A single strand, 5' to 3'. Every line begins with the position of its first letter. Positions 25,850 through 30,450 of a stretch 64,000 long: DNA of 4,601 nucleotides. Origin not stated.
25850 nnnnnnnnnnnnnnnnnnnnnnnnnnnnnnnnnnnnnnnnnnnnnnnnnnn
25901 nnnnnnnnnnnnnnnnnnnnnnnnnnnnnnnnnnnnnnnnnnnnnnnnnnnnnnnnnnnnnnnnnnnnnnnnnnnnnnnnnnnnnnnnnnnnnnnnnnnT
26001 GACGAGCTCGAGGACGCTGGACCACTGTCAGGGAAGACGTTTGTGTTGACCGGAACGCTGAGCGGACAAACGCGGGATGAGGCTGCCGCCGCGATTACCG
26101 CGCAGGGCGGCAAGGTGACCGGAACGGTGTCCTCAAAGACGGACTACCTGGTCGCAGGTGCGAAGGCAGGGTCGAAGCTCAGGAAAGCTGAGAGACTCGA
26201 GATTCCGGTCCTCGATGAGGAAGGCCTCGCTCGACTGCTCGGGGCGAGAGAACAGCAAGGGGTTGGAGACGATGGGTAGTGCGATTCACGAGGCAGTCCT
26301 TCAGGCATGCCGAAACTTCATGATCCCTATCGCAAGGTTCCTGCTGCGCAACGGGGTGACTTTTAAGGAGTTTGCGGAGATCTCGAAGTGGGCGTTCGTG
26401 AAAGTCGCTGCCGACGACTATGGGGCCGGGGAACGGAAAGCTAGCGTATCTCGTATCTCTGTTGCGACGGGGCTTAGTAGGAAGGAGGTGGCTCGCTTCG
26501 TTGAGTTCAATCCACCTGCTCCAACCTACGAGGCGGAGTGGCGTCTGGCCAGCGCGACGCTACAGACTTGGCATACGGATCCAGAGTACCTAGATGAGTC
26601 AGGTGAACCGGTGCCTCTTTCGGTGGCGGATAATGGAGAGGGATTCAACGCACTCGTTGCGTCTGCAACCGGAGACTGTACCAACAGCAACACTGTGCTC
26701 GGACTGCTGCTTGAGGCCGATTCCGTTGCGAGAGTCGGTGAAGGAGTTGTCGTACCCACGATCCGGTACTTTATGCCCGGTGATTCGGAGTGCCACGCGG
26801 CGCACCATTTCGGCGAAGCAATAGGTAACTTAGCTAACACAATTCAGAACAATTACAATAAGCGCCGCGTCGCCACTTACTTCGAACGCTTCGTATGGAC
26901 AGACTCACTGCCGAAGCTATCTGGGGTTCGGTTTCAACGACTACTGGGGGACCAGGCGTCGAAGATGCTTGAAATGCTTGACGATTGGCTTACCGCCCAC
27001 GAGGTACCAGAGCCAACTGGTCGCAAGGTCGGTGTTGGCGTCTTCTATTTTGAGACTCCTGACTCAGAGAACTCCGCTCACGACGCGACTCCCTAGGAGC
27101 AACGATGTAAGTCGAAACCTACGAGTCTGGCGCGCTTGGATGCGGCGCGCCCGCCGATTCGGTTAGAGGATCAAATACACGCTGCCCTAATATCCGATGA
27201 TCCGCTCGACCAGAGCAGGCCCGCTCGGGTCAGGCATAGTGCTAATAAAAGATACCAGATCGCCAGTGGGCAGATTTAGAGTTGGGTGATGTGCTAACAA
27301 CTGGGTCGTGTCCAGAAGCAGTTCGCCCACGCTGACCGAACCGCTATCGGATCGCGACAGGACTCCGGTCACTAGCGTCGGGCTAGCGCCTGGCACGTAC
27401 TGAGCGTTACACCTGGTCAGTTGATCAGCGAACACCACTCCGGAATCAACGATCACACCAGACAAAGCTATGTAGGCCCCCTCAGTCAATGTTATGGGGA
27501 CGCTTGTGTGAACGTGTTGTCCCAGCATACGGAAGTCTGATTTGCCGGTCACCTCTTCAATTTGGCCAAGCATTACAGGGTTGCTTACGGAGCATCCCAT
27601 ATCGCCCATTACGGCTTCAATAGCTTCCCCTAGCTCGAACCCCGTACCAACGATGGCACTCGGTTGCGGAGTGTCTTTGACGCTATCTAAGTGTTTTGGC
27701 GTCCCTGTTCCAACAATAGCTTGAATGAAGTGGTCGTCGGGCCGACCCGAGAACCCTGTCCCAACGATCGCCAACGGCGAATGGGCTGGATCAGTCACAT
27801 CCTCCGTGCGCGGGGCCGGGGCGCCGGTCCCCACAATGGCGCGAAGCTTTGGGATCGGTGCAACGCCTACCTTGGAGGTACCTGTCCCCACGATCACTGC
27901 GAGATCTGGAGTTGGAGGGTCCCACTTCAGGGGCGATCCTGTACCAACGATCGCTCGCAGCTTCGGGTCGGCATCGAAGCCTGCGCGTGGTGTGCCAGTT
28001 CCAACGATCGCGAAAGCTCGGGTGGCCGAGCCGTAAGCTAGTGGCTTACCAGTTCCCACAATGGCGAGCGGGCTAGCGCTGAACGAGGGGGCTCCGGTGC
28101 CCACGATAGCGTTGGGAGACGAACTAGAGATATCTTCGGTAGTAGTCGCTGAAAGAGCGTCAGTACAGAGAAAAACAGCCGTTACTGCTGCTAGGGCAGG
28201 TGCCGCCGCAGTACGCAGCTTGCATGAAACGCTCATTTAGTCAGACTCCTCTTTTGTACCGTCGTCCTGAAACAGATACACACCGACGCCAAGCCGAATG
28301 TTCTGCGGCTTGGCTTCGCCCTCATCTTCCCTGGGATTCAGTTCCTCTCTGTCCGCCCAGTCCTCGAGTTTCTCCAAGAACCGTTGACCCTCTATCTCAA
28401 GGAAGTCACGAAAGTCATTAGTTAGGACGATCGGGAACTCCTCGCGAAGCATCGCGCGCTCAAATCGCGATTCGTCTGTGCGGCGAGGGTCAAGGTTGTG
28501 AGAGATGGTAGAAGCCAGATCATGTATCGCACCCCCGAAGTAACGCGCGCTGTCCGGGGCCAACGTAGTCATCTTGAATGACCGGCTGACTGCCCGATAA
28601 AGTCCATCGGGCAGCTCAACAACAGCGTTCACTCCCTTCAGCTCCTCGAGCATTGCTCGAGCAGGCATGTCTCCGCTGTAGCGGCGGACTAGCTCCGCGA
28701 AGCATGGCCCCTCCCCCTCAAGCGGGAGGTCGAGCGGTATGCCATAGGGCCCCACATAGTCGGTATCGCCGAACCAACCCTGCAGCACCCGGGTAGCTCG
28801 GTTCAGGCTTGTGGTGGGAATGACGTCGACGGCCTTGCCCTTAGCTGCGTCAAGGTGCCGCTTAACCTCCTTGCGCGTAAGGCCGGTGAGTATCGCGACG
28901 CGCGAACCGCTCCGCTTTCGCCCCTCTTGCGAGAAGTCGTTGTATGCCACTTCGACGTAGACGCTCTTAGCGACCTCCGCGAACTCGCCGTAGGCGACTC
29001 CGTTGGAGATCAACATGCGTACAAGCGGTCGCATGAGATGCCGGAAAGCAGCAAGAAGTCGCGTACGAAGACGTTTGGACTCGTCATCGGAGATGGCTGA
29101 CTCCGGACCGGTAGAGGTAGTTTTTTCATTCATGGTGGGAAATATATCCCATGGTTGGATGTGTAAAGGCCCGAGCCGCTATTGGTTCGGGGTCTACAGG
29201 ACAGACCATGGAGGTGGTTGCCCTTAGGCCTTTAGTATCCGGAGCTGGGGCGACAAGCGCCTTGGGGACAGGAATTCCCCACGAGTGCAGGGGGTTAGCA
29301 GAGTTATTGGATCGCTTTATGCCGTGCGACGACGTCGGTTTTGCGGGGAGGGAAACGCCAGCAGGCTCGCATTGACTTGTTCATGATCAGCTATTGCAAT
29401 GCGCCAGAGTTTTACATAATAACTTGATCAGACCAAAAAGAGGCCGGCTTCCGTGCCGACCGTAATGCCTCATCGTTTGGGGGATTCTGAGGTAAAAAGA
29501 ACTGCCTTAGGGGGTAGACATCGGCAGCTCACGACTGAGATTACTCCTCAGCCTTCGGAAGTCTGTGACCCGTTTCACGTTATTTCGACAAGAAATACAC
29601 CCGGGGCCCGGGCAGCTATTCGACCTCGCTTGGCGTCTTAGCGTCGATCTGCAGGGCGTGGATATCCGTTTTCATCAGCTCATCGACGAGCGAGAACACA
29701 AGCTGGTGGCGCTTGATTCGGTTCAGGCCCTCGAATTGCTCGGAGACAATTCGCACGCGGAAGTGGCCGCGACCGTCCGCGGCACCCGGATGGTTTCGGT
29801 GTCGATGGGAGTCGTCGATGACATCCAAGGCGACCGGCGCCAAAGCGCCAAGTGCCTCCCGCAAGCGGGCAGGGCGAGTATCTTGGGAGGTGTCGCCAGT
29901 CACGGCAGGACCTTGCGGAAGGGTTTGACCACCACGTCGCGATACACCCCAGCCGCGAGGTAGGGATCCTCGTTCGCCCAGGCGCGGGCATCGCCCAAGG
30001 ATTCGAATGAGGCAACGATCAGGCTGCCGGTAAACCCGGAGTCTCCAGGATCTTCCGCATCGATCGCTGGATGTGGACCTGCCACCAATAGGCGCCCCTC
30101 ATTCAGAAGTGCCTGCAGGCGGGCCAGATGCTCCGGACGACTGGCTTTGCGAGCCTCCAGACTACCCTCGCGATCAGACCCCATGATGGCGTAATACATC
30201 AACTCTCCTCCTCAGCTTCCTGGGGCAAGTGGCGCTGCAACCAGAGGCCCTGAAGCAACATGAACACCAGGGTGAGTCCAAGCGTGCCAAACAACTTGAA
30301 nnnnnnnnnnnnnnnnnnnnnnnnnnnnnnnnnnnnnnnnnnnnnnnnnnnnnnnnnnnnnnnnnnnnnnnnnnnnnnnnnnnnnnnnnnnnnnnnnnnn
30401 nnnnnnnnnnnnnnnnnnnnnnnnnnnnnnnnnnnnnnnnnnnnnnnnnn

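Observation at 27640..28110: Nine protein-level-conserved (A/V)IVGTG hexapeptides in a secreted protein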

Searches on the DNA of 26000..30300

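Call 89: search_rna_families(source=window, start=26000, end=30300, threshold=evalue, max_evalue=1)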
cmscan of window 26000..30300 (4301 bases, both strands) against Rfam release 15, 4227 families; matches with E-value up to 1: 0.
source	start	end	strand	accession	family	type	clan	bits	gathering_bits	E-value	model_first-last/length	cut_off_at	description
